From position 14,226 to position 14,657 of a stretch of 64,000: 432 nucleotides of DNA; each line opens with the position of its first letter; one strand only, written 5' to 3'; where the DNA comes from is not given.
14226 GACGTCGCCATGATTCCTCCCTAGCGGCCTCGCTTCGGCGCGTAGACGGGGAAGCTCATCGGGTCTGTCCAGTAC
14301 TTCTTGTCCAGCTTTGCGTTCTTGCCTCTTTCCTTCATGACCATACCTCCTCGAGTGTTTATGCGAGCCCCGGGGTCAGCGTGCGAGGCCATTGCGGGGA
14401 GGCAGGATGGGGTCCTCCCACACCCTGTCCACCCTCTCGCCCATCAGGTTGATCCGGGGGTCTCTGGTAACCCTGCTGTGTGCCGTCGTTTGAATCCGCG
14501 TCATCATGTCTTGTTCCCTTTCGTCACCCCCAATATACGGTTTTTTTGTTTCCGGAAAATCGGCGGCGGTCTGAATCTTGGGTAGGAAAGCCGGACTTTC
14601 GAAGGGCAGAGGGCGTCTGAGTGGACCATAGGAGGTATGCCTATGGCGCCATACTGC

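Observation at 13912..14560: Compact operon of four unannotated paralogous micro-ORFs sharing a W-x-D-P-[M/I]-[C/S/L]-[F/P]-P core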

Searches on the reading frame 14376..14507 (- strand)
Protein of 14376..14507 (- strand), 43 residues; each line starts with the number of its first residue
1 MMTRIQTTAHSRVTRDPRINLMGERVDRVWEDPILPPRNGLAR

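Call 3: search_protein_families(library=ncbifam, proteins=[window:14379-14507:-], max_evalue=10)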
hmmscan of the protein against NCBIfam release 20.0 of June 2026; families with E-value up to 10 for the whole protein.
seq(43 aa): 0 families

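Call 4: search_protein_families(library=pfam, proteins=[window:14379-14507:-], max_evalue=10)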
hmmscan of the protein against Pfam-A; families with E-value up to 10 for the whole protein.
seq(43 aa): 0 families

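Call 18: find_related_loci(query=A2, collection=genome_contigs, flank=8000)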
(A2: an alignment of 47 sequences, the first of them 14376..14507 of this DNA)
Query A2 (43 aa) in genome_contigs; peptide patterns used: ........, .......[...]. (x = any residue, [..] = any of these).
22 stretches matched a pattern; 15 encode a relative of the query (tblastn E <= 1e-3); 15 distinct loci.
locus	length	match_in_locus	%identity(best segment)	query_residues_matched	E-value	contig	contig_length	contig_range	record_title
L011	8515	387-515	70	1-43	3e-17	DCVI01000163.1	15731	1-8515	MAG TPA_asm: Syntrophaceae bacterium UBA2192 UBA2192_contig_40183, whole genome shotgun sequence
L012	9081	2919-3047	72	1-43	1e-16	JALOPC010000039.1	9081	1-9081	MAG: Syntrophales bacterium isolate Prado119 scaffold_7576, whole genome shotgun sequence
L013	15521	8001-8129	72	1-43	3e-16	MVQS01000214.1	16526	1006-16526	MAG: Syntrophaceae bacterium PtaB.Bin038 A4E67_contig000214, whole genome shotgun sequence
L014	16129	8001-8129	70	1-43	8e-16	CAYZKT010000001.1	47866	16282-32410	MAG TPA_asm: uncultured Syntrophaceae bacterium isolate binchicken_co26_226 genome assembly, contig: NODE_1158_length_47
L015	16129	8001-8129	67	1-43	1e-15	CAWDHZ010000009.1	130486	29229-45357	MAG: uncultured delta proteobacterium isolate MFD04716.bin.2.170 genome assembly, contig: contig_16733, whole genome sho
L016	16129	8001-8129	70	1-43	1e-15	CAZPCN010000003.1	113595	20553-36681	MAG TPA_asm: uncultured Syntrophaceae bacterium isolate binchicken_co190_332 genome assembly, contig: NODE_366_length_11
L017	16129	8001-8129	67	1-43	2e-15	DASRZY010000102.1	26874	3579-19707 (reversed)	MAG TPA_asm: Syntrophales bacterium isolate SMAG_U15191 k141_3628595, whole genome shotgun sequence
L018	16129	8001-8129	67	1-43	2e-15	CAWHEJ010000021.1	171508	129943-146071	MAG: uncultured delta proteobacterium isolate MFD04716.bin.3.457 genome assembly, contig: contig_4307, whole genome shot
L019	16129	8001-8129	67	1-43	2e-15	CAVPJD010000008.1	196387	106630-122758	MAG: uncultured delta proteobacterium isolate MFD00032.bin.2.132 genome assembly, contig: contig_22217, whole genome sho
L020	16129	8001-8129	67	1-43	3e-15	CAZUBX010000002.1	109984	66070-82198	MAG TPA_asm: uncultured Syntrophaceae bacterium isolate SRP302447_co2_74 genome assembly, contig: NODE_595_length_109984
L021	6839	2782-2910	70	1-43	7e-15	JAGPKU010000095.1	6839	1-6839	MAG: Syntrophobacterales bacterium isolate Gw_SlDig_bin_8 Gw_SlDig_23886_length_6839_cov_59.134833, whole genome shotgun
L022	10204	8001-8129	67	1-43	4e-14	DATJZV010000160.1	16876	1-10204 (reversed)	MAG TPA_asm: Nitrospirota bacterium isolate SMAG_U15187 k141_2061319, whole genome shotgun sequence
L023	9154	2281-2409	60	1-43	2e-13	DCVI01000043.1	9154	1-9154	MAG TPA_asm: Syntrophaceae bacterium UBA2192 UBA2192_contig_43755, whole genome shotgun sequence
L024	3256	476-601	62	1-42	2e-13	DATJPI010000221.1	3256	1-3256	MAG TPA_asm: Syntrophales bacterium isolate SMAG_U14909 k141_1783438, whole genome shotgun sequence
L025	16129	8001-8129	63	1-43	3e-13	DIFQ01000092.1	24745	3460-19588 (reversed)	MAG TPA_asm: Syntrophaceae bacterium UBA5744 UBA5744_contig_12930, whole genome shotgun sequence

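Call 36: find_encoding_contigs(protein=window:14376-14507:-, flank=10000, max_places=3)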
Protein window:14376-14507:- (43 aa): 23 contigs read that carry it; 3 places shown.
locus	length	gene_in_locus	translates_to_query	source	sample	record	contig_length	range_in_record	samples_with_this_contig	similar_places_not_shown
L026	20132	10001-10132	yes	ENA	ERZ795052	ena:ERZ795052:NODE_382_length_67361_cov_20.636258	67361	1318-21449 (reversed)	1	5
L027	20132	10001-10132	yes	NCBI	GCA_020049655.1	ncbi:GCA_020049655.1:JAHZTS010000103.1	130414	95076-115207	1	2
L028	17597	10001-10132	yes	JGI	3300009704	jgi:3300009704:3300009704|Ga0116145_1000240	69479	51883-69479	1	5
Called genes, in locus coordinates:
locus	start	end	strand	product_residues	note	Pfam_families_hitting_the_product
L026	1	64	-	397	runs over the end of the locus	PF01408:GFO_IDH_MocA, PF22725:GFO_IDH_MocA_C3 (weak), PF02894:GFO_IDH_MocA_C (weak)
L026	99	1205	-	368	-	PF00557:Peptidase_M24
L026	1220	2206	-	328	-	PF03480:DctP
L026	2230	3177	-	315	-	PF03401:TctC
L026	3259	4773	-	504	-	PF01970:TctA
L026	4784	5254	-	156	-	PF07331:TctB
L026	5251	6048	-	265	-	PF09339:HTH_IclR, PF01614:IclR_C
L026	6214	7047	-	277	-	PF00106:adh_short, PF08659:KR, PF13561:adh_short_C2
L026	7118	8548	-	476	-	PF02614:UxaC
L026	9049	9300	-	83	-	PF09527:ATPase_gene1 (weak)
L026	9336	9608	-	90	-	-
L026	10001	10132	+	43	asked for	-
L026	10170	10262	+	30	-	-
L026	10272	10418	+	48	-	-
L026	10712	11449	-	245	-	PF08447:PAS_3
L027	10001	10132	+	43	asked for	-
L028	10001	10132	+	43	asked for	-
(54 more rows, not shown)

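Call 43: predict_structure(alignment_id=A2)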
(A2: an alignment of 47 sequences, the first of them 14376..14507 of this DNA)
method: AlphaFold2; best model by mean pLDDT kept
length: 43 residues; sequences in the alignment: 47
mean_pLDDT: 57.2   pTM: 0.24
mean pLDDT of the five models: 57.2, 55.6, 55.6, 54.8, 54.2
residues with pLDDT >= 90: 0; 70-90: 7; 50-70: 26; < 50: 10
segments of 3 or more residues with pLDDT < 50: 10-12
pLDDT, mean of each block of 10 residues (from residue 1): 51 58 68 53 49
secondary structure, 60 per line:
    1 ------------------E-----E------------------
elements in order:

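Call 45: find_related_loci(query=A2, collection=viral_contigs, flank=5000)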
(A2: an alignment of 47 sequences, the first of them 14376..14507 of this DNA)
Query A2 (43 aa) in viral_contigs; peptide patterns used: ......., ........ (x = any residue, [..] = any of these).
10 stretches matched a pattern, but none encodes a relative of the query by tblastn (E <= 1e-3).

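Call 52: search_protein_families(library=phrogs, proteins=[window:14379-14507:-], max_evalue=10)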
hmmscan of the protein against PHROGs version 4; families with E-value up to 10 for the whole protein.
seq(43 aa): 0 families

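Call 53: search_protein_families(library=padloc, proteins=[window:14379-14507:-], max_evalue=10)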
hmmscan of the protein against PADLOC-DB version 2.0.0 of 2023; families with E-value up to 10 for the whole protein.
seq(43 aa): 0 families
